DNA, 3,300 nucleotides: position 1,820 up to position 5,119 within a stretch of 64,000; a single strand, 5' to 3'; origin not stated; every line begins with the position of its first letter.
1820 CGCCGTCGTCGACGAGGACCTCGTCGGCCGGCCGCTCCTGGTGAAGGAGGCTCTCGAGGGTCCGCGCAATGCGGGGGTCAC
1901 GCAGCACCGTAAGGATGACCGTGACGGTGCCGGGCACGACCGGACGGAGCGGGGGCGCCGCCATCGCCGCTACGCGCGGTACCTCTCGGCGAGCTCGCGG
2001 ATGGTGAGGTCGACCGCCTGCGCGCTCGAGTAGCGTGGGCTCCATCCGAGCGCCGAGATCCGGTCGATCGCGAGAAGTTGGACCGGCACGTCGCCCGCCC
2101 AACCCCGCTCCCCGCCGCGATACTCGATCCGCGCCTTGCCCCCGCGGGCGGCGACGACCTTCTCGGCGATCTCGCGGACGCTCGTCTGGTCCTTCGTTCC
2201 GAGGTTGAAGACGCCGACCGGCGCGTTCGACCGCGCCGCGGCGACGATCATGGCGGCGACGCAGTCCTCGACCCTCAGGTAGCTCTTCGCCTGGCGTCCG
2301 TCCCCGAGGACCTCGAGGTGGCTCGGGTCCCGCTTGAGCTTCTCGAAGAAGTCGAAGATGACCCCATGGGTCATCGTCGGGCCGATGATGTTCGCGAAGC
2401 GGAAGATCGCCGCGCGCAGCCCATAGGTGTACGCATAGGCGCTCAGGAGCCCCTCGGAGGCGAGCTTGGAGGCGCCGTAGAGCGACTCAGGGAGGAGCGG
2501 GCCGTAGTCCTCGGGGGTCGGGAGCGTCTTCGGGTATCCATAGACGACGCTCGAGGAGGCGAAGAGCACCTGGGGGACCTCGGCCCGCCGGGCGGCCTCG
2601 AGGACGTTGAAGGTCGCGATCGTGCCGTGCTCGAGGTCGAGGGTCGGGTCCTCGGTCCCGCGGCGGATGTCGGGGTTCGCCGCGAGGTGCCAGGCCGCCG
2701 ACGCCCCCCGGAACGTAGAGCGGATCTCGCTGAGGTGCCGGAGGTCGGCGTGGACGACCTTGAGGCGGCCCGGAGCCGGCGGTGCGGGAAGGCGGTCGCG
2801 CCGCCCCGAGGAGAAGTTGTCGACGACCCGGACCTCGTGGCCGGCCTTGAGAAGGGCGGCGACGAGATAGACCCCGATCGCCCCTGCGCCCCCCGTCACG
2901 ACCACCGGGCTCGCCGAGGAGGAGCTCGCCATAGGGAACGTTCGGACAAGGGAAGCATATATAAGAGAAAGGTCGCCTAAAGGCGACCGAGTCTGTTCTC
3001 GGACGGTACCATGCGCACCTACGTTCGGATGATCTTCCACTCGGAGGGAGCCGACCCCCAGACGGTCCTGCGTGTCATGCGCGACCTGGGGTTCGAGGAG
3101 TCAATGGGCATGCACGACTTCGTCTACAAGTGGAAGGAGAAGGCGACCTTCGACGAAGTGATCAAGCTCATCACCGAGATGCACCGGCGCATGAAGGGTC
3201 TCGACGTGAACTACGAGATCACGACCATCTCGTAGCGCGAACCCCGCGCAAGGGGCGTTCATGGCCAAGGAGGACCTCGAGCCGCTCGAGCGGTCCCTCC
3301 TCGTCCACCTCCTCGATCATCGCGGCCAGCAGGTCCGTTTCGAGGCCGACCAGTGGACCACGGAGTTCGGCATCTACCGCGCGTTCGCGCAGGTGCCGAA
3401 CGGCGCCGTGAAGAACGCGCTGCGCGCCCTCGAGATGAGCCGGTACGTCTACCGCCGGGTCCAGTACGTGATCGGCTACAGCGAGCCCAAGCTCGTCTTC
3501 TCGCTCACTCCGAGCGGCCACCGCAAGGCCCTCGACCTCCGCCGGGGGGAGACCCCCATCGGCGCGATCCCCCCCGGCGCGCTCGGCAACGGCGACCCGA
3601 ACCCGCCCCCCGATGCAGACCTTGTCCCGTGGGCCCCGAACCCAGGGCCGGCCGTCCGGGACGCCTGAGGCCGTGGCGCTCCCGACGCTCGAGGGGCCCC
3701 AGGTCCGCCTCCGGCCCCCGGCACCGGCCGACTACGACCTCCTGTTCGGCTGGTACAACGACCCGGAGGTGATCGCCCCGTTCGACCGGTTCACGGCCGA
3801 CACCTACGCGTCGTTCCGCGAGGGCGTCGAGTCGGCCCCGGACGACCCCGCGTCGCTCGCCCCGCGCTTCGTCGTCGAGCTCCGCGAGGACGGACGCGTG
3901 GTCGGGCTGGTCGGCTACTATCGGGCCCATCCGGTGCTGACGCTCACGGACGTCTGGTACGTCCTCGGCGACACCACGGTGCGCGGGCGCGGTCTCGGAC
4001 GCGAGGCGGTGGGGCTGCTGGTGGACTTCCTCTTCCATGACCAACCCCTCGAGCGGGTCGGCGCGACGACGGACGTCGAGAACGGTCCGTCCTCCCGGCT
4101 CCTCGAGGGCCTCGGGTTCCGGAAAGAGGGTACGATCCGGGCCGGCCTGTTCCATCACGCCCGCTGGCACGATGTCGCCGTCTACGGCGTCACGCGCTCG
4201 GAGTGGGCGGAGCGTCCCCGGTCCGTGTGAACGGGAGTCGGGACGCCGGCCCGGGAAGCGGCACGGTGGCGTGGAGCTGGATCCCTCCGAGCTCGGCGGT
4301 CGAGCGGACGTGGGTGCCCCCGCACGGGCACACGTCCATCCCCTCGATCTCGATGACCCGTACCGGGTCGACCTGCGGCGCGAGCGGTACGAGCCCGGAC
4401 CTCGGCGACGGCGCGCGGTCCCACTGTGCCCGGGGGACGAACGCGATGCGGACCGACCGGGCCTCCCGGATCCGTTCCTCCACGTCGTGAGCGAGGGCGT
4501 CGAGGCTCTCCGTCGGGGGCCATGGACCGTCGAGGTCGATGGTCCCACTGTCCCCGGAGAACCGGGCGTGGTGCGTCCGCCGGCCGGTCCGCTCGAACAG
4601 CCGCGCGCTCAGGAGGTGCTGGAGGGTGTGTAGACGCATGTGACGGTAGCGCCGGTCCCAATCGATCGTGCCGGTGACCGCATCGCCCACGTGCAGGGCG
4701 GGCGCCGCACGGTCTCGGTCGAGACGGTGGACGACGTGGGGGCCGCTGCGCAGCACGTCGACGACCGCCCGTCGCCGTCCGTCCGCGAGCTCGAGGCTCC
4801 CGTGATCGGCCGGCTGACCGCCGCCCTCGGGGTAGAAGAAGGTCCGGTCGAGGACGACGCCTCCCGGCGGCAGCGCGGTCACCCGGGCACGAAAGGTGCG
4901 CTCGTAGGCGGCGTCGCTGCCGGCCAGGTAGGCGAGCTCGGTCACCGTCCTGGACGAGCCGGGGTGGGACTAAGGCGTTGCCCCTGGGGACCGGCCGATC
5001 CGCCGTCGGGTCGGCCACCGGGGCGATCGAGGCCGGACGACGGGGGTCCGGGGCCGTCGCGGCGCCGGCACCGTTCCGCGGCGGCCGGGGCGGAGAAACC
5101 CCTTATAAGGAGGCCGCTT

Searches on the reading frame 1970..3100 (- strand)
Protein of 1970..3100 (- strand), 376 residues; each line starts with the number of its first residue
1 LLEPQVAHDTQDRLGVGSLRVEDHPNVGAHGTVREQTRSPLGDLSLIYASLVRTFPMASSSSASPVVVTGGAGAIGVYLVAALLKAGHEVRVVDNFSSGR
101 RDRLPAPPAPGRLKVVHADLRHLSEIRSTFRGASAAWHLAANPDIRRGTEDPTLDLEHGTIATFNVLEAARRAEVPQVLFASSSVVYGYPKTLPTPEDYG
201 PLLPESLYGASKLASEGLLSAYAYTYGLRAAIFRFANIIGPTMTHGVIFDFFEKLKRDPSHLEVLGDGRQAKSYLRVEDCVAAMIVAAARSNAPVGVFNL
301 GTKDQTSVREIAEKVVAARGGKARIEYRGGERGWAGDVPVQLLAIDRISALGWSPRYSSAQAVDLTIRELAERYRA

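Call 54: search_protein_families(library=pfam, proteins=[window:1970-3100:-], max_evalue=0.00001)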
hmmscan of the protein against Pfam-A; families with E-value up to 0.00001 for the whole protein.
window:1970-3100:- (376 aa): 7 families
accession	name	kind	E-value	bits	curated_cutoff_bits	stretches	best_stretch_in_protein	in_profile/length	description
PF01370.27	Epimerase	-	1.5e-44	152.7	20.9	1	66-301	1-240/240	NAD dependent epimerase/dehydratase family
PF16363.11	GDP_Man_Dehyd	-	2.4e-38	132.9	27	1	68-321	2-268/332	GDP-mannose 4,6 dehydratase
PF01073.25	3Beta_HSD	-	3e-13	49.9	22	1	67-289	1-230/280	3-beta hydroxysteroid dehydrogenase/isomerase family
PF04321.23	RmlD_sub_bind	-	2.6e-11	43.5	27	1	66-318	3-230/287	RmlD substrate binding domain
PF13460.12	NAD_binding_10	-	2.9e-09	37.5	27.2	1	70-205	1-123/184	NAD(P)H-binding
PF02719.21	Polysacc_synt_2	-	1.9e-08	34.3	20.2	1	66-321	1-249/293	Polysaccharide biosynthesis protein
PF07993.18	NAD_binding_4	-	2.4e-07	30.6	20.1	0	157-247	110-215/258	Male sterility protein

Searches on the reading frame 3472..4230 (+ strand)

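Call 54: search_protein_families(library=pfam, proteins=[window:3472-4230:+], max_evalue=0.00001)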
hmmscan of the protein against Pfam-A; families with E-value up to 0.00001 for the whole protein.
window:3472-4230:+ (252 aa): 3 families
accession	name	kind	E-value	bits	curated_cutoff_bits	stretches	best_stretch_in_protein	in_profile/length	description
PF13302.13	Acetyltransf_3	-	1.3e-20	75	25.4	1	78-217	2-138/138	Acetyltransferase (GNAT) domain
PF13523.12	Acetyltransf_8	-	7e-09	35.9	27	1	86-222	4-143/145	Acetyltransferase (GNAT) domain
PF00583.31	Acetyltransf_1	-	9.7e-09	36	20.7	1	129-216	31-116/116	Acetyltransferase (GNAT) family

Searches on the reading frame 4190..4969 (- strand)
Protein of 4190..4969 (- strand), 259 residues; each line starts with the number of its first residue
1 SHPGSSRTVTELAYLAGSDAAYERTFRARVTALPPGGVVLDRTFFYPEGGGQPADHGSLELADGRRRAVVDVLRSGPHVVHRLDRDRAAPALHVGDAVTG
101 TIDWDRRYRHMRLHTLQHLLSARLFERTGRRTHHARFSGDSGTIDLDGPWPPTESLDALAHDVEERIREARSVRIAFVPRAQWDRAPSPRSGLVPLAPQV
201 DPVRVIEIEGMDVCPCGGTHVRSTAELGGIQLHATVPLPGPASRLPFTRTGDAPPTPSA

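Call 54: search_protein_families(library=pfam, proteins=[window:4190-4969:-], max_evalue=0.00001)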
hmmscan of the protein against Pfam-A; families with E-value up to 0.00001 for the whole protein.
window:4190-4969:- (259 aa): 2 families
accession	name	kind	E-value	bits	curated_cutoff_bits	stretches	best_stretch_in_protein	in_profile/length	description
PF01411.24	tRNA-synt_2c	-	5.8e-13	48.7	30.3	1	24-106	473-552/552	tRNA synthetases class II (A)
PF07973.19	tRNA_SAD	-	1e-08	35.5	24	1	203-231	1-29/44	Threonyl and Alanyl tRNA synthetase second additional domain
